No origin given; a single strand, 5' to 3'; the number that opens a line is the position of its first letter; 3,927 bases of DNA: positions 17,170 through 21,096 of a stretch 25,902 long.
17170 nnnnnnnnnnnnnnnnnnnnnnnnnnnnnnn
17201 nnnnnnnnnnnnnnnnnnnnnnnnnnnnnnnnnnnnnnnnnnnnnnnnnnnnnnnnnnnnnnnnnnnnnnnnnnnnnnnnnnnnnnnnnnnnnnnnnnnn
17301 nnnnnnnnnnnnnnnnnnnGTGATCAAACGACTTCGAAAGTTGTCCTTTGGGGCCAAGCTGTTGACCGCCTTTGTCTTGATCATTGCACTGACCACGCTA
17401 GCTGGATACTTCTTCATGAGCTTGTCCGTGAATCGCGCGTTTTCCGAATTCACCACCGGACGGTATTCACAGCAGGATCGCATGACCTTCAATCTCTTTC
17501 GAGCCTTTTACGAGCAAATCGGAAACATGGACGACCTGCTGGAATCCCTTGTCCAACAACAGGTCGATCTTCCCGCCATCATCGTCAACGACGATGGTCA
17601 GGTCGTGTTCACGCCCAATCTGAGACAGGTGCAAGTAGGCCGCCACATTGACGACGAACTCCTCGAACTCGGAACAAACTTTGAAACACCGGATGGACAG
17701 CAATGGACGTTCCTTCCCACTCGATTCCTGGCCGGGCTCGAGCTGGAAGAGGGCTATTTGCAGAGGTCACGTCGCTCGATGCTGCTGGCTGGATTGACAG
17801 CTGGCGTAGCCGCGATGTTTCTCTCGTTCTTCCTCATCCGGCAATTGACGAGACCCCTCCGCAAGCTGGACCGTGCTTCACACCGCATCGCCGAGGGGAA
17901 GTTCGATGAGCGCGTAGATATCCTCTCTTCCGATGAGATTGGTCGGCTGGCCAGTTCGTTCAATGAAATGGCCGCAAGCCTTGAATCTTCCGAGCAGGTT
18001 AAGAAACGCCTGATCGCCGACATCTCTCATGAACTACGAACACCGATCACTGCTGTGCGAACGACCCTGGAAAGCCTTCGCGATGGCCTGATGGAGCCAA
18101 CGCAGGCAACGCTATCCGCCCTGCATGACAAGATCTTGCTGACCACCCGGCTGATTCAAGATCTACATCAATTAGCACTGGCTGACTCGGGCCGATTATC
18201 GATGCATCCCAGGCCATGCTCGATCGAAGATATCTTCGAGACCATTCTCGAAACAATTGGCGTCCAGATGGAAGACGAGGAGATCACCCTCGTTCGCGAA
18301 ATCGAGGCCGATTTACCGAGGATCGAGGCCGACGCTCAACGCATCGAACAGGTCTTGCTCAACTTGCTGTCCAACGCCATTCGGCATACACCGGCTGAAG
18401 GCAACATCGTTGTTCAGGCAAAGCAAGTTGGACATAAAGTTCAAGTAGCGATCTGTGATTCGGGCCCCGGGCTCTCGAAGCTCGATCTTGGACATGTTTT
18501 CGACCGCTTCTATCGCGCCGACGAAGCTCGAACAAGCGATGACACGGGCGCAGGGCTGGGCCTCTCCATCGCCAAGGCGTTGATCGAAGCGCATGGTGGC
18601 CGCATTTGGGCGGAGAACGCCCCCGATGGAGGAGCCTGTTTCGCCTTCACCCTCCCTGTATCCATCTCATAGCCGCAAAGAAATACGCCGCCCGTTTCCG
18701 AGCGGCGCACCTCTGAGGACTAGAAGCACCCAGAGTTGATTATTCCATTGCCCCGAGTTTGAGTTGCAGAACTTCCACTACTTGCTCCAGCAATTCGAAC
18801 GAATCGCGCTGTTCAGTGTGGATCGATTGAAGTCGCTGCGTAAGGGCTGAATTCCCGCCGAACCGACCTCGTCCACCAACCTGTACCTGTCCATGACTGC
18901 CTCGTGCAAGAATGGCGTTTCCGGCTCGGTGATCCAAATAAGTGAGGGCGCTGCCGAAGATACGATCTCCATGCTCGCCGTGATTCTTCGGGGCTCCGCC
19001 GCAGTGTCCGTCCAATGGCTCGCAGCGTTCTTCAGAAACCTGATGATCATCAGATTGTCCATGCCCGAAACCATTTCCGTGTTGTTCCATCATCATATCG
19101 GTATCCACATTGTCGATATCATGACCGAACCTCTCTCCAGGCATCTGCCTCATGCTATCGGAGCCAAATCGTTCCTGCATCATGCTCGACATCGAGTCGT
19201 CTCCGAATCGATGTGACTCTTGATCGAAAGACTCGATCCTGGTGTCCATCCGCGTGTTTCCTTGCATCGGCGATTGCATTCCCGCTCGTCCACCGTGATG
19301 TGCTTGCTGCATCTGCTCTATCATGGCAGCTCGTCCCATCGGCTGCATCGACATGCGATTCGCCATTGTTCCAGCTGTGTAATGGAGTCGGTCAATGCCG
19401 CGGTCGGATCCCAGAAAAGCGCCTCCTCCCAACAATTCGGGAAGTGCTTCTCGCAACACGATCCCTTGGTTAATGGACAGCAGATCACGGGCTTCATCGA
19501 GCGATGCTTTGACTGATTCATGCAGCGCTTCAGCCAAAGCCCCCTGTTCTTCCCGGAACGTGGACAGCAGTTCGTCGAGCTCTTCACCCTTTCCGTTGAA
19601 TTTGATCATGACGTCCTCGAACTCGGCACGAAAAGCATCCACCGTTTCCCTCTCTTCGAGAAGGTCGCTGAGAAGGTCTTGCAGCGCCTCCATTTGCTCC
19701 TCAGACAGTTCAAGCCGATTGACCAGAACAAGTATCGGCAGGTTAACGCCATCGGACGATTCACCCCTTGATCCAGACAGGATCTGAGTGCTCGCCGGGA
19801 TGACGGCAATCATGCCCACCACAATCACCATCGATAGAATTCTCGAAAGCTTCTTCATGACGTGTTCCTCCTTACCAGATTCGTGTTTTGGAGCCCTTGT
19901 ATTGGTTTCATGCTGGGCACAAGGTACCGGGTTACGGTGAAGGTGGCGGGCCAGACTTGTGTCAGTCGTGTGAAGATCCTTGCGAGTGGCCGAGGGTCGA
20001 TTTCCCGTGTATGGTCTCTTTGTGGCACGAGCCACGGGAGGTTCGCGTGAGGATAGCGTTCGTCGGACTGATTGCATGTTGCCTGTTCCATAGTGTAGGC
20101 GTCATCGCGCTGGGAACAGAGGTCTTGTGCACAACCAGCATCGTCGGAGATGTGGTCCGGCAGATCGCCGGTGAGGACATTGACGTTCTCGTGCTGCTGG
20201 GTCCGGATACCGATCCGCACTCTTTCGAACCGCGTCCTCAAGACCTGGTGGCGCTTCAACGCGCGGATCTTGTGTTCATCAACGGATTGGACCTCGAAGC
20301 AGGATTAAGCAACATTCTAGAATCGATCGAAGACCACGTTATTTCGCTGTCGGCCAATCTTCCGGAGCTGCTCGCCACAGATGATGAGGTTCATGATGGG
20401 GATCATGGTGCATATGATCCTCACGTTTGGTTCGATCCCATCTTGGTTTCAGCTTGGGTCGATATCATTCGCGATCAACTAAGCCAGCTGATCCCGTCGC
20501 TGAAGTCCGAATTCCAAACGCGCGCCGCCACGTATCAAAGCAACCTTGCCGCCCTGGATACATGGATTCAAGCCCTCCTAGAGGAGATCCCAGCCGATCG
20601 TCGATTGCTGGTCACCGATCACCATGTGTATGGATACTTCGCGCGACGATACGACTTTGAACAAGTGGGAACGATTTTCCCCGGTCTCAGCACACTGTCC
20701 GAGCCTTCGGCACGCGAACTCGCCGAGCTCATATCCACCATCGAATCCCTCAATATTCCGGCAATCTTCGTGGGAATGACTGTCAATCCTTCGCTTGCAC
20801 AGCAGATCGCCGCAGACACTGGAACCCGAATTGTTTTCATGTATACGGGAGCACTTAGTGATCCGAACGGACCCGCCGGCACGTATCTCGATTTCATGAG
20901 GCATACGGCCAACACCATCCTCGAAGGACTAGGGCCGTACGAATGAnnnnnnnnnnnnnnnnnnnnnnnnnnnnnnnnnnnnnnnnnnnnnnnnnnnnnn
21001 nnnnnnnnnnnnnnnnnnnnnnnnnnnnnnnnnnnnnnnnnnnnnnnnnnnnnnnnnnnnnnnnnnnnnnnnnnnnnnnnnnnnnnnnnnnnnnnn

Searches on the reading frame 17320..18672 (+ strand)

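Call 4: search_protein_families(library=pfam, proteins=[window:17320-18672:+])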
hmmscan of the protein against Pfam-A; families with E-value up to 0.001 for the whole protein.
window:17320-18672:+ (450 aa): 4 families
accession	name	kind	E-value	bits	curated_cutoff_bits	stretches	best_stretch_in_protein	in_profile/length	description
PF02518.31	HATPase_c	-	7.2e-29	100.9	26.4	1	338-448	2-110/111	Histidine kinase-, DNA gyrase B-, and HSP90-like ATPase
PF00672.30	HAMP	-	2.6e-16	60.1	25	1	171-222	1-52/53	HAMP domain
PF00512.31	HisKA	-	6.3e-12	45.8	26.9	1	228-291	2-66/66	His Kinase A (phospho-acceptor) domain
PF13581.12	HATPase_c_2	-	0.00061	20.2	27.4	0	336-423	26-110/127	Histidine kinase-like ATPase domain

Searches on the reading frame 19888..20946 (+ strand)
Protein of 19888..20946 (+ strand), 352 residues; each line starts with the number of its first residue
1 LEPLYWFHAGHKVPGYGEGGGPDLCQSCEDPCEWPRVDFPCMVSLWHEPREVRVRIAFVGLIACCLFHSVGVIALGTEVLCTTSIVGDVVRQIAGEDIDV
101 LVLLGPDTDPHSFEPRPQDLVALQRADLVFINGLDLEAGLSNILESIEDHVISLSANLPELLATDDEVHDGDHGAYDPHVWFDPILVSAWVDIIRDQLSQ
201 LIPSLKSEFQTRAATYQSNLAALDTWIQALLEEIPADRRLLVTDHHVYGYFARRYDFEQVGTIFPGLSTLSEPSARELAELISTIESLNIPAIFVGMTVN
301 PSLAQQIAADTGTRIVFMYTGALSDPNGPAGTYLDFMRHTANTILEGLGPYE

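Call 4: search_protein_families(library=pfam, proteins=[window:19888-20946:+])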
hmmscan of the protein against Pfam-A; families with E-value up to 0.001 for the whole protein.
window:19888-20946:+ (352 aa): 1 family
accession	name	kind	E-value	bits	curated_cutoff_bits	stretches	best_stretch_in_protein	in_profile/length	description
PF01297.22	ZnuA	-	1.6e-78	264.2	29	1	79-346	1-262/263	Zinc-uptake complex component A periplasmic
